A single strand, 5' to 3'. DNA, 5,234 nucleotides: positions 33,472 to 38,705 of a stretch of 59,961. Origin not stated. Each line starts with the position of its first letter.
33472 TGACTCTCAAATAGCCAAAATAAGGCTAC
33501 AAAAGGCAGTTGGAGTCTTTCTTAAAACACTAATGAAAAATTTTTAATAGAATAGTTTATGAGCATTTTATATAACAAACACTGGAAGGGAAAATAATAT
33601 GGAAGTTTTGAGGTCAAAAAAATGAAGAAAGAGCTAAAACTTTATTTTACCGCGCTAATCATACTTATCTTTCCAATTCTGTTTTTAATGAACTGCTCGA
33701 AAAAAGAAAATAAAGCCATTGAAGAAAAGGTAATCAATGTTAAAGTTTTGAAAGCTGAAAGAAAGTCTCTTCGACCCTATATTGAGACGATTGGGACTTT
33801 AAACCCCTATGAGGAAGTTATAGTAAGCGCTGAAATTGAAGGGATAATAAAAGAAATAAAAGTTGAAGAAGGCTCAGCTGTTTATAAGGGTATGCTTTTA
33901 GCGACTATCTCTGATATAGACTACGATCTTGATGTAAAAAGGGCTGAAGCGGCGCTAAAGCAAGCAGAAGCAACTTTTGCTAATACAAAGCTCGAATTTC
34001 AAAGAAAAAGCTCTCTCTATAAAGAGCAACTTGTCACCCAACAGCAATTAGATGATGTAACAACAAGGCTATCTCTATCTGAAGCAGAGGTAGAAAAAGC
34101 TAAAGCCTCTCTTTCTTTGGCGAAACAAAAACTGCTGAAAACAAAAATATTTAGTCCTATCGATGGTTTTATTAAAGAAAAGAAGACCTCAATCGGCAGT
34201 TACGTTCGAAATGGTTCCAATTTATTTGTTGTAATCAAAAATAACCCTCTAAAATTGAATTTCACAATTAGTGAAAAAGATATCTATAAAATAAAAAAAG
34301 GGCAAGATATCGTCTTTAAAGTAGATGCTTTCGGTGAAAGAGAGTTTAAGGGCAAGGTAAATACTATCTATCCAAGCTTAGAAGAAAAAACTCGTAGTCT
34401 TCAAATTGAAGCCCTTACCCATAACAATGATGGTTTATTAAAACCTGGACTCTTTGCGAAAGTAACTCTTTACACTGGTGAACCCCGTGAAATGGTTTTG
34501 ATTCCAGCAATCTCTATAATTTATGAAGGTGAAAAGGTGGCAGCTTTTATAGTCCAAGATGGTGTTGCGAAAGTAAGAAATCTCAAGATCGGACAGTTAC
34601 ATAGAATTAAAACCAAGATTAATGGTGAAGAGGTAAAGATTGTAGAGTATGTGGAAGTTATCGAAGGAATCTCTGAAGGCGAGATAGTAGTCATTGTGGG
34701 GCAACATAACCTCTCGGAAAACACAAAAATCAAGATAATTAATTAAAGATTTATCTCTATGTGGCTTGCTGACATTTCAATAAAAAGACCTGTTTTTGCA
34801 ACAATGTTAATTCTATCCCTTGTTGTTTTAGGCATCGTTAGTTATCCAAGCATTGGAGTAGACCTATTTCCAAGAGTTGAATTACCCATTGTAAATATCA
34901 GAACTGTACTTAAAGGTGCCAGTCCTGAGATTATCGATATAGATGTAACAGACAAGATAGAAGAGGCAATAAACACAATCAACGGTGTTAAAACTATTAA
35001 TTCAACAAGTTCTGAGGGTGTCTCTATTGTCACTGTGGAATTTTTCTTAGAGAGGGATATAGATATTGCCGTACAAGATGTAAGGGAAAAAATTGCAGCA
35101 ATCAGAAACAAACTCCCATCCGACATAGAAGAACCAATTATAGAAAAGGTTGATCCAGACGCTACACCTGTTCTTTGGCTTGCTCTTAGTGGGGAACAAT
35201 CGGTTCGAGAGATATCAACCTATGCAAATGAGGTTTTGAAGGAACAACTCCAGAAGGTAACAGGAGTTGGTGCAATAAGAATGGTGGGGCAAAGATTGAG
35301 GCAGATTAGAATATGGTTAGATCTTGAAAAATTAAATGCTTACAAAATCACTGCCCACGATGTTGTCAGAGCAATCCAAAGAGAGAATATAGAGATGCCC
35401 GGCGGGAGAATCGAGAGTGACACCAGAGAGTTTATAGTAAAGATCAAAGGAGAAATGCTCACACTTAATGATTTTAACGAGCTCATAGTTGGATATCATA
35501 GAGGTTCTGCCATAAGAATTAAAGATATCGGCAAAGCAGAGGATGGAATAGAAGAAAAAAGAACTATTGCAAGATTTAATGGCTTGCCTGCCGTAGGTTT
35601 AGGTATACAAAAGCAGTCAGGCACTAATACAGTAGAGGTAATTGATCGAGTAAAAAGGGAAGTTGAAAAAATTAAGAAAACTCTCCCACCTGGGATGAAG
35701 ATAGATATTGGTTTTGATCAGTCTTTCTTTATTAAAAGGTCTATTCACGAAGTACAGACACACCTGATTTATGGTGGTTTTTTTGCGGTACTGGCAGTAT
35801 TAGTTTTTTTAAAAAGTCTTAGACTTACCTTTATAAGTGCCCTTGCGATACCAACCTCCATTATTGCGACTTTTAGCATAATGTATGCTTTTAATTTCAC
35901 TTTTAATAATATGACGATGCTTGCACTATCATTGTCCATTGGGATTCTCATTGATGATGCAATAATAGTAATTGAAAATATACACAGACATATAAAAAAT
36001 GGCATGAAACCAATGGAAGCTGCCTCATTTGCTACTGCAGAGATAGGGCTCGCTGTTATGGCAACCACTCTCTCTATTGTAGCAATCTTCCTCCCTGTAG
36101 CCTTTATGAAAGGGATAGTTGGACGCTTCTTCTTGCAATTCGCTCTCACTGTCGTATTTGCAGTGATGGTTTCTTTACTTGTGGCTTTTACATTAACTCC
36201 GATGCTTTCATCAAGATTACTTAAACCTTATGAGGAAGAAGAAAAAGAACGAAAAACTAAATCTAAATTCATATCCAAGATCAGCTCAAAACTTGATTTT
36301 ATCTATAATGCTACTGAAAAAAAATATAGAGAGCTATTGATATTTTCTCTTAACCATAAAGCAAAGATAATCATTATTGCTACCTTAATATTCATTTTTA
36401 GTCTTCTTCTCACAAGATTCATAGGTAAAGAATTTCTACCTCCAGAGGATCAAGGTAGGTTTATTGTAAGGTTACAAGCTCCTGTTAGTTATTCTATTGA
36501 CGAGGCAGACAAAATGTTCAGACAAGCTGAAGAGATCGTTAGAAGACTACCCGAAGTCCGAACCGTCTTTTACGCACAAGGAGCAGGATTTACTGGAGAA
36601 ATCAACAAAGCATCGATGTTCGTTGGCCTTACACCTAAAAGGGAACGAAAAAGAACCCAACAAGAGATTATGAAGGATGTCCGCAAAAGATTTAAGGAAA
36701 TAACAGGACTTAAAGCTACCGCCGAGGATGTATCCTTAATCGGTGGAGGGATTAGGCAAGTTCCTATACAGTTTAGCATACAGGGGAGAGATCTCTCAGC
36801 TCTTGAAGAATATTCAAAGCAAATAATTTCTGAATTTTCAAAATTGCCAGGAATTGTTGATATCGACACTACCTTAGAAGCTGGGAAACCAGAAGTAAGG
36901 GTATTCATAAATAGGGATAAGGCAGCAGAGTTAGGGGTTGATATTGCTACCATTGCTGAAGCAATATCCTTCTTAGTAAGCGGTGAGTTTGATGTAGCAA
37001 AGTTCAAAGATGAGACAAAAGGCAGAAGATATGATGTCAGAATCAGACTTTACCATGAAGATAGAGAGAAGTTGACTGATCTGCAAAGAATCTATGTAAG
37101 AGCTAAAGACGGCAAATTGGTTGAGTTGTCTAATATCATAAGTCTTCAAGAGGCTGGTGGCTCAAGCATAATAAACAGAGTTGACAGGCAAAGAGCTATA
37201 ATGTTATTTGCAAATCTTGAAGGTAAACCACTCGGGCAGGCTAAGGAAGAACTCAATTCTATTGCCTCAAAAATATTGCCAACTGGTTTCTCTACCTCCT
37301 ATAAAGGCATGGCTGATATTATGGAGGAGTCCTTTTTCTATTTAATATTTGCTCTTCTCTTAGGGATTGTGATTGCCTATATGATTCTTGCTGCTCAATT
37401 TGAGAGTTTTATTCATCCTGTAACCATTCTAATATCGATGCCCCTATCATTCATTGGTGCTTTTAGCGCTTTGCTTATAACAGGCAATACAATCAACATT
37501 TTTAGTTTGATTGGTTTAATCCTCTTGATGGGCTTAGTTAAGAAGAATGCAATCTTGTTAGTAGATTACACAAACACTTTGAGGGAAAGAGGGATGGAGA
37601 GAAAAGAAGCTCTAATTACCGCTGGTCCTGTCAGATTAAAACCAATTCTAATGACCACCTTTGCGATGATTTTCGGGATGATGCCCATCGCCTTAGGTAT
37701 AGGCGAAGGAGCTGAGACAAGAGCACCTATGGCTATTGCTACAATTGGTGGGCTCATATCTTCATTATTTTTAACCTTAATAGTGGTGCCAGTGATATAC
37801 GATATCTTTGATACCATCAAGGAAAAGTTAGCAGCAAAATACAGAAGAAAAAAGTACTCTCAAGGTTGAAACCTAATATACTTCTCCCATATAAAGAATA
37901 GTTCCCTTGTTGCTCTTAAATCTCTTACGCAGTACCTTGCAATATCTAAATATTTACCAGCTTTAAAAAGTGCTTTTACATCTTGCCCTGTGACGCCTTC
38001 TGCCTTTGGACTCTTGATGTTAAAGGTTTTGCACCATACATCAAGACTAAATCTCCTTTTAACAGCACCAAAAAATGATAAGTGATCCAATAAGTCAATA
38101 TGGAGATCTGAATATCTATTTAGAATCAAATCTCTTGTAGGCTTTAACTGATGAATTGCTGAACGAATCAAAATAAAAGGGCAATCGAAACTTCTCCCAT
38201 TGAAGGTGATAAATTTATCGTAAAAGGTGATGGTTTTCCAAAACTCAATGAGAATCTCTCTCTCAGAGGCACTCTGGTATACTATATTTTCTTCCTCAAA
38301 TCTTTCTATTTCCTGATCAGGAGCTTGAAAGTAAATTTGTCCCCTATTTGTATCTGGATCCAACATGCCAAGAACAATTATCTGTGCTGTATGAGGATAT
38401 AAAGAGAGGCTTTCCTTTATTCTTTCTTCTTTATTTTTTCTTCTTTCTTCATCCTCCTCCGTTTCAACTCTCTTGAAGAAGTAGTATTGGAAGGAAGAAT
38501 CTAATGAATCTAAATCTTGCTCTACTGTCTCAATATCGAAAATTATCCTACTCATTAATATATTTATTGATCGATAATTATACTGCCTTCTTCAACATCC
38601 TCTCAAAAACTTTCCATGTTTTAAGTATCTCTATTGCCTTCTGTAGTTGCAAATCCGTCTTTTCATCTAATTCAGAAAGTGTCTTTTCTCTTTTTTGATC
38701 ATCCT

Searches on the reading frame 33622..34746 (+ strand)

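Call 8: search_protein_families(library=pfam, proteins=[window:33622-34746:+], max_evalue=0.001)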
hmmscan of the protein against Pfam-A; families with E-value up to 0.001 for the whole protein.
window:33622-34746:+ (374 aa): 3 families
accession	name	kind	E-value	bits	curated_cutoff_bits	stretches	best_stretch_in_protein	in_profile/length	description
PF16576.10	HlyD_D23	-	8.9e-32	110.5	30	1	54-279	6-214/214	Barrel-sandwich domain of CusB or HlyD membrane-fusion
PF13437.12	HlyD_3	-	1.5e-21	77.6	22.2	1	175-276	1-106/106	HlyD family secretion protein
PF13533.13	Biotin_lipoyl_2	-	0.00092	19.4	29.8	0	66-96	1-31/32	Biotin-lipoyl like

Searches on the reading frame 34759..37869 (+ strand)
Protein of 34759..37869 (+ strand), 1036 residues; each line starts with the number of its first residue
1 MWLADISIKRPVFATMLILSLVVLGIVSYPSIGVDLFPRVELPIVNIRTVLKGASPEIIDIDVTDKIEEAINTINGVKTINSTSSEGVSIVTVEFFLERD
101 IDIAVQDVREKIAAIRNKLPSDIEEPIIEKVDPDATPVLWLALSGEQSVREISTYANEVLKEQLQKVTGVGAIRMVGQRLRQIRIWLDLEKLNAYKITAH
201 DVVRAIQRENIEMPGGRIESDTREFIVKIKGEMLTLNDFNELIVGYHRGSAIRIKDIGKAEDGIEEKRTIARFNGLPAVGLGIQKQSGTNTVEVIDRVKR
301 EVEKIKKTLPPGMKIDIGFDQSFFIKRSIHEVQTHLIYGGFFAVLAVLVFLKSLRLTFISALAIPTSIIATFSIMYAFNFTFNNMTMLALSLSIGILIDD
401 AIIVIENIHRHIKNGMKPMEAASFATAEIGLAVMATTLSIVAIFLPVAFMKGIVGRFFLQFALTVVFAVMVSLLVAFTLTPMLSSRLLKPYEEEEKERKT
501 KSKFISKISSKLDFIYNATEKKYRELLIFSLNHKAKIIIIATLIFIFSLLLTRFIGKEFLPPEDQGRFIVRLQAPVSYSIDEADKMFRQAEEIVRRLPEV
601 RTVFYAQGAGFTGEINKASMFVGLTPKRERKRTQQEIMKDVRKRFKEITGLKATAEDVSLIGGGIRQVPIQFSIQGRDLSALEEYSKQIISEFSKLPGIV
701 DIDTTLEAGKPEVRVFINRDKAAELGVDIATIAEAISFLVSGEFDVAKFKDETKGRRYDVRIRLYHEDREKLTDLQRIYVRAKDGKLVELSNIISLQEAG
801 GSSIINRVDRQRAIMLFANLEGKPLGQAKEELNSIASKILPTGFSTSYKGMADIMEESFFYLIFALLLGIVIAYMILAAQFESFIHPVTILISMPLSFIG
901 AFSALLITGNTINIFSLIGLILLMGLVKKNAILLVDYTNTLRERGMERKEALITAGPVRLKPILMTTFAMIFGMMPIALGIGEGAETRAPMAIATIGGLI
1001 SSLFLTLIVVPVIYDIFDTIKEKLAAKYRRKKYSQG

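Call 8: search_protein_families(library=pfam, proteins=[window:34759-37869:+], max_evalue=0.001)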
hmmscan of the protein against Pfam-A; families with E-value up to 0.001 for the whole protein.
window:34759-37869:+ (1036 aa): 2 families
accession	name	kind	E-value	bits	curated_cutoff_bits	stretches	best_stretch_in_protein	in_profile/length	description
PF00873.25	ACR_tran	-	1.6e-298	993.3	28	1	4-1017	2-1020/1021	AcrB/AcrD/AcrF family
PF03176.21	MMPL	-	2.3e-10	40.4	20.5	1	290-484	102-299/333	MMPL family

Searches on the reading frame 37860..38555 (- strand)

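Call 8: search_protein_families(library=pfam, proteins=[window:37860-38555:-], max_evalue=0.001)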
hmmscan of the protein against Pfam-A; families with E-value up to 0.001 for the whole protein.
window:37860-38555:- (231 aa): 3 families
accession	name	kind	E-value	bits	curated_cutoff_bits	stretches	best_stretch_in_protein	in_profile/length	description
PF10108.15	DNA_pol_B_exo2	-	8.1e-20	71.8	24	1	89-220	28-170/213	Predicted 3'-5' exonuclease related to the exonuclease domain of PolB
PF13482.12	RNase_H_2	-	1.2e-08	35.6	22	1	48-219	6-160/165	RNase_H superfamily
PF03104.25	DNA_pol_B_exo1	-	4.3e-06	26.7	23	1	85-135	131-182/242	DNA polymerase family B, exonuclease domain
